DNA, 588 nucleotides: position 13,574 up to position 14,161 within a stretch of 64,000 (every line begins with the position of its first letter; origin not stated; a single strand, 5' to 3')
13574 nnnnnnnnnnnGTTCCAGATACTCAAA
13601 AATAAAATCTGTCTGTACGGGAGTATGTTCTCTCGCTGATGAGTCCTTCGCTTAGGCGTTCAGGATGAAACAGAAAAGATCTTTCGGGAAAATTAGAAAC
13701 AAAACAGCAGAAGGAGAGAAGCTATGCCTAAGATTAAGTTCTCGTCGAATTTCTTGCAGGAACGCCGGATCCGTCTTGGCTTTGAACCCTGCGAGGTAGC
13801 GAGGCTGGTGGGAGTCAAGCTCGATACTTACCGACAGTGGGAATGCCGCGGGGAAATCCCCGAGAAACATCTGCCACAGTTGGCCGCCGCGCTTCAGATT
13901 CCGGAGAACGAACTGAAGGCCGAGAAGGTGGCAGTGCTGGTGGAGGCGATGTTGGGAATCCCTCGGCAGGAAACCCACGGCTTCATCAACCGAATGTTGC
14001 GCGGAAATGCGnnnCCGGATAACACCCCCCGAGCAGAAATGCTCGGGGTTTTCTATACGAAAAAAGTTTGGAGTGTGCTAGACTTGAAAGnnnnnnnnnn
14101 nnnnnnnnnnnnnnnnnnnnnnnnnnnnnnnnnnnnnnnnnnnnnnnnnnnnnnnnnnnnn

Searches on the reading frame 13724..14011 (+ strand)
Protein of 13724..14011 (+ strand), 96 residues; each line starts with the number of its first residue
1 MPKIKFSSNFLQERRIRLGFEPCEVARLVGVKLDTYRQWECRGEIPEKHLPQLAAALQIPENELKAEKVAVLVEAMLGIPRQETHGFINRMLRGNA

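Call 36: find_homologous_proteins(query=window:13724-14011:+, max_evalue=0.00001)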
Query window:13724-14011:+ (96 aa): 10 proteins with E <= 0.00001 among 11 candidates.
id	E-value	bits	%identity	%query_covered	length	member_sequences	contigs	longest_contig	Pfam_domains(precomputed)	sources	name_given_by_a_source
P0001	4.8e-57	208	100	100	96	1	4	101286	-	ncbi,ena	-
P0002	3.3e-46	173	83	99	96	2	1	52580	-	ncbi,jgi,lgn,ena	ncbi:MAG: helix-turn-helix transcriptional regulator [Candidatus Paceibacterota bacterium]|jgi:trans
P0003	1.7e-45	171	83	100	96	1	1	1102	-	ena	-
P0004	9.2e-44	165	80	100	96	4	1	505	-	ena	-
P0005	3.5e-43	163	78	100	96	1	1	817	-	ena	-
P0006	4.1e-34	134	66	97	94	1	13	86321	PF13560.13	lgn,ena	-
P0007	1.4e-33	133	65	97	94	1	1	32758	-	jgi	jgi:hypothetical protein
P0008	1.1e-30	123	63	96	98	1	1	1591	PF01381.29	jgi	jgi:transcriptional regulator with XRE-family HTH domain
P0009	2.3e-29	119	58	99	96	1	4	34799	PF01381.29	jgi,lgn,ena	-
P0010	2.0e-27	113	61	97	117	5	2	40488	-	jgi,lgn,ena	-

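Call 37: find_encoding_contigs(protein=P0002, flank=10000, max_places=10)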
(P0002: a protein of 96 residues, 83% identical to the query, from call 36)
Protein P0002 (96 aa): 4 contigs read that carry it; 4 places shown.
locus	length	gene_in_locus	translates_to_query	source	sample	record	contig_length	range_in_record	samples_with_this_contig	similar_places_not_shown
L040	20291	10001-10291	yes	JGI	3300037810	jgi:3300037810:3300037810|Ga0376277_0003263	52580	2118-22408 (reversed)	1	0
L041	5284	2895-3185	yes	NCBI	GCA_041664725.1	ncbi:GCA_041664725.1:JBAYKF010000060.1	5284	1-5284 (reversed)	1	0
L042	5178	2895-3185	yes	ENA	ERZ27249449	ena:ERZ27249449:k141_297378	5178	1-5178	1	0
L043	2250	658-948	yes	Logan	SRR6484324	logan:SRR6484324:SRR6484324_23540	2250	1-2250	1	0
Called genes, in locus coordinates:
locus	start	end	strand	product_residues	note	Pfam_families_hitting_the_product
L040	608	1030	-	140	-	-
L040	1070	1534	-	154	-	PF02021:UPF0102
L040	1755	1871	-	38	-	-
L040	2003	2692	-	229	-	PF25787:HTH_SB (weak)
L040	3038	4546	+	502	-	PF01743:PolyA_pol, PF12627:PolyA_pol_RNAbd, PF01966:HD, PF13735:tRNA_NucTran2_2 (weak)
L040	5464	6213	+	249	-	PF01978:TrmB, PF08279:HTH_11 (weak)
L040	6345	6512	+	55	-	-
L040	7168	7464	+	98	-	-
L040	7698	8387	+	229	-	-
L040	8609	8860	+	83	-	-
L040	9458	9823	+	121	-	-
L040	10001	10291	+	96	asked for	-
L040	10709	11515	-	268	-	PF03372:Exo_endo_phos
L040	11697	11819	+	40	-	-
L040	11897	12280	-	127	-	PF09685:MamF_MmsF (weak)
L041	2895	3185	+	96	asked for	-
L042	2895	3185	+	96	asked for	-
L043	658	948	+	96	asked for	-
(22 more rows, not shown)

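Call 38: find_encoding_contigs(protein=P0006, flank=10000, max_places=10)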
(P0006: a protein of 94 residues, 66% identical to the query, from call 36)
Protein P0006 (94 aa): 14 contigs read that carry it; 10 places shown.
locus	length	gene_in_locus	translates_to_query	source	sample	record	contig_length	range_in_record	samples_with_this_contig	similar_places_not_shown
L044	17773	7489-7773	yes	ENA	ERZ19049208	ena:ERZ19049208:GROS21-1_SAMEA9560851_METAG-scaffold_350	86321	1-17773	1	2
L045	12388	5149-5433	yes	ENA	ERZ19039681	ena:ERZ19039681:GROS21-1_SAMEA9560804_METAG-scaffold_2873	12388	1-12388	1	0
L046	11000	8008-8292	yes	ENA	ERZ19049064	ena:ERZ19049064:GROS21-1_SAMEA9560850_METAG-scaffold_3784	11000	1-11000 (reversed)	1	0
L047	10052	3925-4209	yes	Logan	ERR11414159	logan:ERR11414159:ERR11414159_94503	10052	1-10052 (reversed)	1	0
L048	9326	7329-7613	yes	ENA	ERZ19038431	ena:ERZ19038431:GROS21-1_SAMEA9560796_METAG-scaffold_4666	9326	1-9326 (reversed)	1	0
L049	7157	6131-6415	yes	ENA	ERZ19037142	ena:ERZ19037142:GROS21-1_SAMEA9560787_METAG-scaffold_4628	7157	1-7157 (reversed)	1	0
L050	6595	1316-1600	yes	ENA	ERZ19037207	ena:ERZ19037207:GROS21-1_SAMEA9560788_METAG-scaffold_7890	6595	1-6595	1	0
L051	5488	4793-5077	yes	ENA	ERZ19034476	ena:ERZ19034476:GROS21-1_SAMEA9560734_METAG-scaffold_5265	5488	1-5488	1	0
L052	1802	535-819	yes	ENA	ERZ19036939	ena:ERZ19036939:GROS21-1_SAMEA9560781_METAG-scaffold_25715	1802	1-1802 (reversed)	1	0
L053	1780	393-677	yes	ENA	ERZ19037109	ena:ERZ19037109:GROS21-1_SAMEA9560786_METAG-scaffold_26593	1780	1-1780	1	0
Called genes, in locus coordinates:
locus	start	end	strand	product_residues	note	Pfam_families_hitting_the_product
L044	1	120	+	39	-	?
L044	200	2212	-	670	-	PF03030:H_PPase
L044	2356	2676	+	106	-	-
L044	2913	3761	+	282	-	PF02498:Bro-N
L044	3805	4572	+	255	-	PF01978:TrmB, PF03965:Penicillinase_R (weak)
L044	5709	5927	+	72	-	-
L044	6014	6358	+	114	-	-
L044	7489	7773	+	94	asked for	PF13560:HTH_31 (faint)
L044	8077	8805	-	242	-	PF01978:TrmB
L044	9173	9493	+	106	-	-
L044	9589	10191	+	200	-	PF02545:Maf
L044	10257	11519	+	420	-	PF13521:AAA_28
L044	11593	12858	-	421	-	PF08529:NusA_N, PF00575:S1 (weak), PF13184:KH_NusA_1st, PF26594:KH_NusA_2nd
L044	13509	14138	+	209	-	-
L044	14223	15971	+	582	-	PF05157:MshEN, PF00437:T2SSE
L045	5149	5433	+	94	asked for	PF13560:HTH_31 (faint)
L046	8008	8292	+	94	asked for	PF13560:HTH_31 (faint)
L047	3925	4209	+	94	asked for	PF13560:HTH_31 (faint)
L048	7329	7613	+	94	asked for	PF13560:HTH_31 (faint)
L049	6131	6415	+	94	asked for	PF13560:HTH_31 (faint)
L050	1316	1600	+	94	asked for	PF13560:HTH_31 (faint)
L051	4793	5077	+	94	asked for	PF13560:HTH_31 (faint)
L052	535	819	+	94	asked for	PF13560:HTH_31 (faint)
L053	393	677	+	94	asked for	PF13560:HTH_31 (faint)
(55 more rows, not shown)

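Call 39: find_encoding_contigs(protein=P0007, flank=10000, max_places=10)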
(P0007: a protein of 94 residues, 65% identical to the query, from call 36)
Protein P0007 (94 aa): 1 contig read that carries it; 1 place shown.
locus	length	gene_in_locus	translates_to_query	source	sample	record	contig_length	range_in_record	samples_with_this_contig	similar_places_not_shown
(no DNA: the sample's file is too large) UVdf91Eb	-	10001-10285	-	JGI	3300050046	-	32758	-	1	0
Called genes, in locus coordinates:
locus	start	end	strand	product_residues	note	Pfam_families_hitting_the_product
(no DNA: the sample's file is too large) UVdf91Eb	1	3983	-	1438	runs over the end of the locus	-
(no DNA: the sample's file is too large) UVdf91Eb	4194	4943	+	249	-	PF01978:TrmB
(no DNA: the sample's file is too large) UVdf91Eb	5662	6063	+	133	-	-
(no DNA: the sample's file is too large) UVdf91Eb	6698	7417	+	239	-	-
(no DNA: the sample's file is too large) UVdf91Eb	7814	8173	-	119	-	-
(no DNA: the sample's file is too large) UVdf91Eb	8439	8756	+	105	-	-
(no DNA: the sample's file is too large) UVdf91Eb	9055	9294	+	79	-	-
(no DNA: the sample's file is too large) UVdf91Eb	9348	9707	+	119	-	-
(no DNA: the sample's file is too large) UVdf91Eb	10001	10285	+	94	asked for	-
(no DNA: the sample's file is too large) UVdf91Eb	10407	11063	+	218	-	-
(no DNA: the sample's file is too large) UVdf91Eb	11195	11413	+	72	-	-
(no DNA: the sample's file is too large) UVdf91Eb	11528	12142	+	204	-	-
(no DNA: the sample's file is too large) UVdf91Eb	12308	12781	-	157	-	-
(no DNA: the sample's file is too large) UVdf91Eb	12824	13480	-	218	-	-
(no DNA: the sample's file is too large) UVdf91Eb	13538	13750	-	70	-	-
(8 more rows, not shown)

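Call 45: search_protein_families(library=pfam, proteins=[window:13724-14011:+], max_evalue=0.1)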
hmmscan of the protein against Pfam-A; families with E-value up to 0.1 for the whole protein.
window:13724-14011:+ (96 aa): 3 families
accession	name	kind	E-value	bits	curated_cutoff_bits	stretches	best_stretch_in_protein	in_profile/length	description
PF13560.12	HTH_31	-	0.011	16.4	27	1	10-64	5-61/64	Helix-turn-helix domain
PF01381.28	HTH_3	-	0.015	15.8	23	1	12-64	2-55/55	Helix-turn-helix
PF13384.12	HTH_23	-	0.033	14.5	24.6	0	19-39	17-37/50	Homeodomain-like domain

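Call 46: search_protein_families(library=phrogs, proteins=[window:13724-14011:+], max_evalue=0.01)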
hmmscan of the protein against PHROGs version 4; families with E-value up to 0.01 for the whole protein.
window:13724-14011:+ (96 aa): 3 families
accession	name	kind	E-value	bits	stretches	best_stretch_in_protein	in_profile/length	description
phrog_4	-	transcription regulation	4.6e-05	23.6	1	6-65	137-192/400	transcriptional repressor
phrog_4836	-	transcription regulation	0.00018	22.1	1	8-52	77-123/194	CII-like regulator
phrog_7241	-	transcription regulation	0.0044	18.1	1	10-64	65-120/122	transcriptional regulator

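Call 47: find_encoding_contigs(protein=P0009, flank=10000, max_places=10)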
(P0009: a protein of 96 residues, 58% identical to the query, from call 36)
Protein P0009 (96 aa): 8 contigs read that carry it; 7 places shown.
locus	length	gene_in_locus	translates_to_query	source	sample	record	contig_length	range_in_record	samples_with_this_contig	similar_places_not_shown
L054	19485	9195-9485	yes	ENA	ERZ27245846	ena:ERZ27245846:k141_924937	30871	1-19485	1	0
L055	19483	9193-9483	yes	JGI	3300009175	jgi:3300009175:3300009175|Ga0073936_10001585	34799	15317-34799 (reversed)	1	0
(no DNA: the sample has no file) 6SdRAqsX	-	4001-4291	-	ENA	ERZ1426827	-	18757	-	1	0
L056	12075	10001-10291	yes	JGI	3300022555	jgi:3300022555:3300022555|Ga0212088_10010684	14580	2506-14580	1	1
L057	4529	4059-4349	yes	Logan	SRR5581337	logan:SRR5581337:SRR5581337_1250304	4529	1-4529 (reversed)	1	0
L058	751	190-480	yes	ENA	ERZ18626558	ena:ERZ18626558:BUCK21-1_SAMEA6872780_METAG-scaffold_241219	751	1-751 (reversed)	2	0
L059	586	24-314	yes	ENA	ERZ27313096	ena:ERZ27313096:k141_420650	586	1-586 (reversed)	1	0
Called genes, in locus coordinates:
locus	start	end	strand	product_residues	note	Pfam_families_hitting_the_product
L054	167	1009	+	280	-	-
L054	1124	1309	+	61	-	-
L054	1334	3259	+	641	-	PF09250:Prim-Pol, PF13481:AAA_25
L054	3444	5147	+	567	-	PF00239:Resolvase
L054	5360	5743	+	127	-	PF02482:Ribosomal_S30AE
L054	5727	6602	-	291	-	PF00551:Formyl_trans_N, PF02911:Formyl_trans_C (faint)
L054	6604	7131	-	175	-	PF01327:Pep_deformylase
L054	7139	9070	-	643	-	PF17764:PriA_3primeBD (weak)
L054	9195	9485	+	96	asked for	PF01381:HTH_3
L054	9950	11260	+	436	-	PF00275:EPSP_synthase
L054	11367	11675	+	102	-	-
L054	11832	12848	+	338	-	PF00022:Actin, PF06723:MreB_Mbl, PF00012:HSP70, PF14450:FtsA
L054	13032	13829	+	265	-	PF13177:DNA_pol3_delta2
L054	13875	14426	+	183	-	PF01765:RRF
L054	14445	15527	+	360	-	PF02163:Peptidase_M50, PF13180:PDZ_2 (weak), PF17820:PDZ_6 (weak)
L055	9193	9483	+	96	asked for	PF01381:HTH_3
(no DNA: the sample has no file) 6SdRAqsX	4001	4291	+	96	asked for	PF01381:HTH_3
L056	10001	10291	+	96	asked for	PF01381:HTH_3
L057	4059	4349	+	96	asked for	PF01381:HTH_3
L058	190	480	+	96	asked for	PF01381:HTH_3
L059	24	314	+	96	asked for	PF01381:HTH_3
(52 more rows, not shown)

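Call 48: find_encoding_contigs(protein=P0010, flank=10000, max_places=10)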
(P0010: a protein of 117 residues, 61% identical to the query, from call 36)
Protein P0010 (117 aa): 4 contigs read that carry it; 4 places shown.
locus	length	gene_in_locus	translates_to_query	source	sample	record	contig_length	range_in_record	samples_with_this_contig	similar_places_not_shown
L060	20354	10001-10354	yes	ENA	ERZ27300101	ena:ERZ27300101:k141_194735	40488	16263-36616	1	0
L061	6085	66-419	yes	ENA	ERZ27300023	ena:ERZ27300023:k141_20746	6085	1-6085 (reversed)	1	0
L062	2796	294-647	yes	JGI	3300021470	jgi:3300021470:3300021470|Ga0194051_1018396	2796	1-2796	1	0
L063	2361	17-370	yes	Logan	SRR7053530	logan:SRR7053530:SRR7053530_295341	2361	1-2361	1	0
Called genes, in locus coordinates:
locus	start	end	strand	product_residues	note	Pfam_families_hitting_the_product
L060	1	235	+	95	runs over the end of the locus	PF04221:RelB (weak)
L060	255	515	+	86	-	PF05015:HigB-like_toxin (weak), PF05016:ParE_toxin (weak), PF15738:YafQ_toxin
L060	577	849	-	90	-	PF00216:Bac_DNA_binding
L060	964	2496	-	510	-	PF12072:RNase_Y_N, PF08668:HDOD (faint), PF00013:KH_1 (weak), PF01966:HD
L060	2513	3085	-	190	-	PF00574:CLP_protease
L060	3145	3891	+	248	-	PF04452:Methyltrans_RNA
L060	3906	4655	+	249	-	PF01978:TrmB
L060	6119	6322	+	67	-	-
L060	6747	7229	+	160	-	-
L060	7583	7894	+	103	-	-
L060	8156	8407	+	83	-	-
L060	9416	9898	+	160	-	-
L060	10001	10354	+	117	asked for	-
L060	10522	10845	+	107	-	-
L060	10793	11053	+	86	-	-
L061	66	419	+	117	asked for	-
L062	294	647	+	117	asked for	-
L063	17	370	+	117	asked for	-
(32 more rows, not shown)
